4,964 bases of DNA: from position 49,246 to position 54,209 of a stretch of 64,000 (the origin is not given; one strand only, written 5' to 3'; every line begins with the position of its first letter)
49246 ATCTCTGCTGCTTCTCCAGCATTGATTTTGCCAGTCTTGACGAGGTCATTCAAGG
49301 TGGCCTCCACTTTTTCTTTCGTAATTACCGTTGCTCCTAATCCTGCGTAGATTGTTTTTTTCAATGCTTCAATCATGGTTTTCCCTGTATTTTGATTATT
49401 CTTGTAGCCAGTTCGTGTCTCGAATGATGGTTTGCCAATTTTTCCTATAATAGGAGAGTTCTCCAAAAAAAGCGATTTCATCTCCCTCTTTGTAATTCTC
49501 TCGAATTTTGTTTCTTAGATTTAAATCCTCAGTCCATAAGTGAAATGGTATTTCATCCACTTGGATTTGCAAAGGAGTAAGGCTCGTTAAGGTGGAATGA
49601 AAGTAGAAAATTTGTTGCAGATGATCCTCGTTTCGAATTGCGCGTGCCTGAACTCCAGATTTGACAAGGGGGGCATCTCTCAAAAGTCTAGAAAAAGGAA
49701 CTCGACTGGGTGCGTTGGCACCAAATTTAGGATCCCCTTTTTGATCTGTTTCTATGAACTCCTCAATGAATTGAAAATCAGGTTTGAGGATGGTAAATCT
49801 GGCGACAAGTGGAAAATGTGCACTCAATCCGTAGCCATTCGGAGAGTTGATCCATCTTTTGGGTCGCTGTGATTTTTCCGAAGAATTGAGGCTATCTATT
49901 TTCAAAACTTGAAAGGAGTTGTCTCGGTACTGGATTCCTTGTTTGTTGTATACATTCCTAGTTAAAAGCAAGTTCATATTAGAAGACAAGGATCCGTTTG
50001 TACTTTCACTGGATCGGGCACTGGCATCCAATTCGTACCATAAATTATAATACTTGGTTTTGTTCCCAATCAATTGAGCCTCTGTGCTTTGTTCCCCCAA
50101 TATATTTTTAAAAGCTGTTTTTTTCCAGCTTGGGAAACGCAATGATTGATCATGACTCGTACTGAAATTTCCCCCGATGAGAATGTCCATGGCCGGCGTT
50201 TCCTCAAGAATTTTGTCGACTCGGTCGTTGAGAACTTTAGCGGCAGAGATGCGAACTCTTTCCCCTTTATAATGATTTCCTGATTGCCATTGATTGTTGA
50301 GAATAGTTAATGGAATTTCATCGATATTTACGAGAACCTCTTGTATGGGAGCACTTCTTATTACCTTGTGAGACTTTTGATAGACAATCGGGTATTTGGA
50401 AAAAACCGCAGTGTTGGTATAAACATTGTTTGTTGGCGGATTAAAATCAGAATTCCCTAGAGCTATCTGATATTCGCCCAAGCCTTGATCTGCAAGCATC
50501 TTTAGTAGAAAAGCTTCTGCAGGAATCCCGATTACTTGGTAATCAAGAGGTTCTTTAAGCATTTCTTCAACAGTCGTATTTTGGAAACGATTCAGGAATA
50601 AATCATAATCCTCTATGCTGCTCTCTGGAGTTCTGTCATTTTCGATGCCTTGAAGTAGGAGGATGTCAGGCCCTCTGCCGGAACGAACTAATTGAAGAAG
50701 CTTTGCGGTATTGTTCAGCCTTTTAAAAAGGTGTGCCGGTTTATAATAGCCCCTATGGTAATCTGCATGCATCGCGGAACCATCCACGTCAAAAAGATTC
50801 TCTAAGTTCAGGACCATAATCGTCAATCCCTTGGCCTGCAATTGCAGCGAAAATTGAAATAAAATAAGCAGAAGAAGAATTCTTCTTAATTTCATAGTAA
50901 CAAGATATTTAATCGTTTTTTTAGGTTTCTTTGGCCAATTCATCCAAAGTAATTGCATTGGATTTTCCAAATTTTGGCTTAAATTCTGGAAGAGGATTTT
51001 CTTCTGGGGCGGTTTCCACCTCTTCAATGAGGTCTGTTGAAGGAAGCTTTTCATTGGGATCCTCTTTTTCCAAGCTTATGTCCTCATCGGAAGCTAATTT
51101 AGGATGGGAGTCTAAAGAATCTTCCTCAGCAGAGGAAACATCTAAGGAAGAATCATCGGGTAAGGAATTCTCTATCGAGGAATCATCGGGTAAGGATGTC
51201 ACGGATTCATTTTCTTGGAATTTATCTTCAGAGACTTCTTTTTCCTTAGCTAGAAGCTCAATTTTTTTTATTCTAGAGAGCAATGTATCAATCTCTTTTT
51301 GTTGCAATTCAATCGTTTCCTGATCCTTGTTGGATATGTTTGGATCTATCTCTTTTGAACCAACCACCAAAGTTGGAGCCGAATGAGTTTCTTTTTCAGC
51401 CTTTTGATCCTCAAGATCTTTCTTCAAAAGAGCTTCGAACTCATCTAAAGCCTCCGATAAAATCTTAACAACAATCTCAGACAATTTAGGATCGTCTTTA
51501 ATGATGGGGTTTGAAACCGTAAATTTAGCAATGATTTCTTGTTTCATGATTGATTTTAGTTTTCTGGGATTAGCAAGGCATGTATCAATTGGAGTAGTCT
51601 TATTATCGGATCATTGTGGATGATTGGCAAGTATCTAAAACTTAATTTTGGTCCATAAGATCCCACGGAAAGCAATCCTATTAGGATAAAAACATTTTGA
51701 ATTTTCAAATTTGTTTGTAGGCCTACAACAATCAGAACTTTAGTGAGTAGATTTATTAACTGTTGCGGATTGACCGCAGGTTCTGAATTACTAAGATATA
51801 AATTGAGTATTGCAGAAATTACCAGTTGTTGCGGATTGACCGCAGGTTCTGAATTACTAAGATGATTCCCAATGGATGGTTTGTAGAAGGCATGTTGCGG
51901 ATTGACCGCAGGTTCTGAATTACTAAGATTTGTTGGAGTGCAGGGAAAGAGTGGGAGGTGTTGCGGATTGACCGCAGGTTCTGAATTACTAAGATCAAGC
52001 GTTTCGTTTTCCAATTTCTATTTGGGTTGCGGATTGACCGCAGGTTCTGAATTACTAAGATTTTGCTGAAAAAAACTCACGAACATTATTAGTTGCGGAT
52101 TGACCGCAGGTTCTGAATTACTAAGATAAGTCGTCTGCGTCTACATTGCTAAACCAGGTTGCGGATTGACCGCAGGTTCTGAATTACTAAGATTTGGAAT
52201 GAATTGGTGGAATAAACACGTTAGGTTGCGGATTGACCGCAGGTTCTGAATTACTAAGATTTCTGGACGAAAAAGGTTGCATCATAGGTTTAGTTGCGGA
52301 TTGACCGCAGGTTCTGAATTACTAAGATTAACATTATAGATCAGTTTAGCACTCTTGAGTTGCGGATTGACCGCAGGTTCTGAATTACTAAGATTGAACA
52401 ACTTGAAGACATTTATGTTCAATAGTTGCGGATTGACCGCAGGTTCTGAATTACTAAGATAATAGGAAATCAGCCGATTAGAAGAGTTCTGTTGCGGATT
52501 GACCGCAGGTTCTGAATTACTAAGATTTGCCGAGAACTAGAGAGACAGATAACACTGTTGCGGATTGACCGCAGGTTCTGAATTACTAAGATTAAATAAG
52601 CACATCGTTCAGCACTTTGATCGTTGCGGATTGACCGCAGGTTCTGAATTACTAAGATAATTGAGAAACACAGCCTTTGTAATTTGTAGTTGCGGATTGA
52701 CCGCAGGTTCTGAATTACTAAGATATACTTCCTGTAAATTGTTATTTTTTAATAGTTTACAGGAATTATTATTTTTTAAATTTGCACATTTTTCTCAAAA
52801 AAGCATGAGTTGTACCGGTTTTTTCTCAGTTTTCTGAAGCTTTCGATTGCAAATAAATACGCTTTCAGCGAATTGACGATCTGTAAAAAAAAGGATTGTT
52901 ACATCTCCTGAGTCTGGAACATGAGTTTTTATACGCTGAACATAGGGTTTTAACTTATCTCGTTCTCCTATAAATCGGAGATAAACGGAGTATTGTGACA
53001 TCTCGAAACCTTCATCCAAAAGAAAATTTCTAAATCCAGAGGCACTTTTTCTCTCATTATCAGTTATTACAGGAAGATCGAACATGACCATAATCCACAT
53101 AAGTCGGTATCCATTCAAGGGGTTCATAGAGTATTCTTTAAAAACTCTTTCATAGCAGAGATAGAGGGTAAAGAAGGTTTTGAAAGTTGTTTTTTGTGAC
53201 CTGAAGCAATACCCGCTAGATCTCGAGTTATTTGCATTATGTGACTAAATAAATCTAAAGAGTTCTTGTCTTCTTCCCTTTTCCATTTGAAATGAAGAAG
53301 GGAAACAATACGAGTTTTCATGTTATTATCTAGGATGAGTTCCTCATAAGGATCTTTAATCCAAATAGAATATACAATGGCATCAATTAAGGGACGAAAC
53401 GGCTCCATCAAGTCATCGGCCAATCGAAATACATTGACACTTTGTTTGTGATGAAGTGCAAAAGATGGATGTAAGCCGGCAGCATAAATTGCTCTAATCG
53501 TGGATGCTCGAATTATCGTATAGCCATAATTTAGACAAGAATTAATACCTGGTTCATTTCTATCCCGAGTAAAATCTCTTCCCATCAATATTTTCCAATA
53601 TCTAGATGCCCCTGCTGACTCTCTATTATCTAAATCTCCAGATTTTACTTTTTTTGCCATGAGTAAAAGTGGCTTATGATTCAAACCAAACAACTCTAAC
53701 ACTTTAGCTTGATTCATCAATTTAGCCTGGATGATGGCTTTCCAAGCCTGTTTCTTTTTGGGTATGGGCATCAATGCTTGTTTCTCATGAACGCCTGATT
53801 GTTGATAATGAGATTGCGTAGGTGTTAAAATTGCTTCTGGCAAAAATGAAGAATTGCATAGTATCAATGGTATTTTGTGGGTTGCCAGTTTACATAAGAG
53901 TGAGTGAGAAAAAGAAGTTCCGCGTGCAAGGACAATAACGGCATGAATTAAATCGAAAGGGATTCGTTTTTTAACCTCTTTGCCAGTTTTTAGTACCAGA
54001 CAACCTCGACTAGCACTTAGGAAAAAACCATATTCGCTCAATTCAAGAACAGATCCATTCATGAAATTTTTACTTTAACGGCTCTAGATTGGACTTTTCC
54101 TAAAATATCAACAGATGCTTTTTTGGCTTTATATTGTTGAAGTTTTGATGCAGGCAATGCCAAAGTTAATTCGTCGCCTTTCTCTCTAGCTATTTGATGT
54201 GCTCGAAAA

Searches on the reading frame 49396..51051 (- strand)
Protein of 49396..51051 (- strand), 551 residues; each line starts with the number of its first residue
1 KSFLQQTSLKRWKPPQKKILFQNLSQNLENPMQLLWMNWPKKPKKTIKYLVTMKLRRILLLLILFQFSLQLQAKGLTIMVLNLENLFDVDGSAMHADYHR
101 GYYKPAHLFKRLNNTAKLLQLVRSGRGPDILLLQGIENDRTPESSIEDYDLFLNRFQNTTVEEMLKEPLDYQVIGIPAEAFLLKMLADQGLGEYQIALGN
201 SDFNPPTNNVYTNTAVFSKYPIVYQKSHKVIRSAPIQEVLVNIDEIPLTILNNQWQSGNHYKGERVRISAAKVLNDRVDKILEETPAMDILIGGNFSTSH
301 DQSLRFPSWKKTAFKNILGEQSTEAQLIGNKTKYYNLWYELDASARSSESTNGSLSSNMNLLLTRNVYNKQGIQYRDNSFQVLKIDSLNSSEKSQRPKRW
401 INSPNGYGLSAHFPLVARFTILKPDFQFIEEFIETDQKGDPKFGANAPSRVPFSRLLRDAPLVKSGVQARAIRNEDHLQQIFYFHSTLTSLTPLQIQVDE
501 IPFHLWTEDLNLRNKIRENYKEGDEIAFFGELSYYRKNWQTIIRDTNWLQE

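Call 79: search_protein_families(library=pfam, proteins=[window:49396-51051:-], max_evalue=0.001)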
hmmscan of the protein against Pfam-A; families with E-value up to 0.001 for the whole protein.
window:49396-51051:- (551 aa): 1 family
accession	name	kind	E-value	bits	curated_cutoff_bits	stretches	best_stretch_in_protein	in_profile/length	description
PF19580.5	Exo_endo_phos_3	-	8e-07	28.8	27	1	220-416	117-306/311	Endonuclease/Exonuclease/phosphatase family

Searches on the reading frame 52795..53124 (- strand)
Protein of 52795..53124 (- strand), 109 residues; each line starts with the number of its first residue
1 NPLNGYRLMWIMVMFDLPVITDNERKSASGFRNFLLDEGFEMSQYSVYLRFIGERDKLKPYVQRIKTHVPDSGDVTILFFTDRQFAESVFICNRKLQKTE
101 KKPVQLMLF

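Call 79: search_protein_families(library=pfam, proteins=[window:52795-53124:-], max_evalue=0.001)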
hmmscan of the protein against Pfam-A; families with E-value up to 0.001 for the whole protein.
window:52795-53124:- (109 aa): 2 families
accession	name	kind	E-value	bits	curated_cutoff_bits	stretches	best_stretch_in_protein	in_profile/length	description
PF09827.14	CRISPR_Cas2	-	2.7e-14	53.5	23.8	1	9-86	1-72/74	CRISPR associated protein Cas2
PF20803.2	PaaX_M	-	0.00076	20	24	0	9-64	7-59/83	PaaX protein central Cas2-like domain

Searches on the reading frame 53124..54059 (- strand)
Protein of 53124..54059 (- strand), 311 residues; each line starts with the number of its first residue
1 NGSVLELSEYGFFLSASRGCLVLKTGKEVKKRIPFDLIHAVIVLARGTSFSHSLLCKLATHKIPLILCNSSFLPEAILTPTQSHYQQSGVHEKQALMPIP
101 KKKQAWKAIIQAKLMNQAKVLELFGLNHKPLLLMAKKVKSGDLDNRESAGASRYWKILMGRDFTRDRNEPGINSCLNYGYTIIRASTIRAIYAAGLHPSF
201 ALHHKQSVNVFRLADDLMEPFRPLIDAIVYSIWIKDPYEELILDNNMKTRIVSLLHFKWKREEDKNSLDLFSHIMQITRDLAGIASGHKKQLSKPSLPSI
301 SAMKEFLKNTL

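Call 79: search_protein_families(library=pfam, proteins=[window:53124-54059:-], max_evalue=0.001)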
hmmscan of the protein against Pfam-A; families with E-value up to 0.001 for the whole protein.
window:53124-54059:- (311 aa): 1 family
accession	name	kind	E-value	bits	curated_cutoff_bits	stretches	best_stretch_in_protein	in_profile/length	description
PF01867.21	Cas_Cas1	-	8.5e-28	97.7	22.3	1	7-232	3-249/283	CRISPR associated protein Cas1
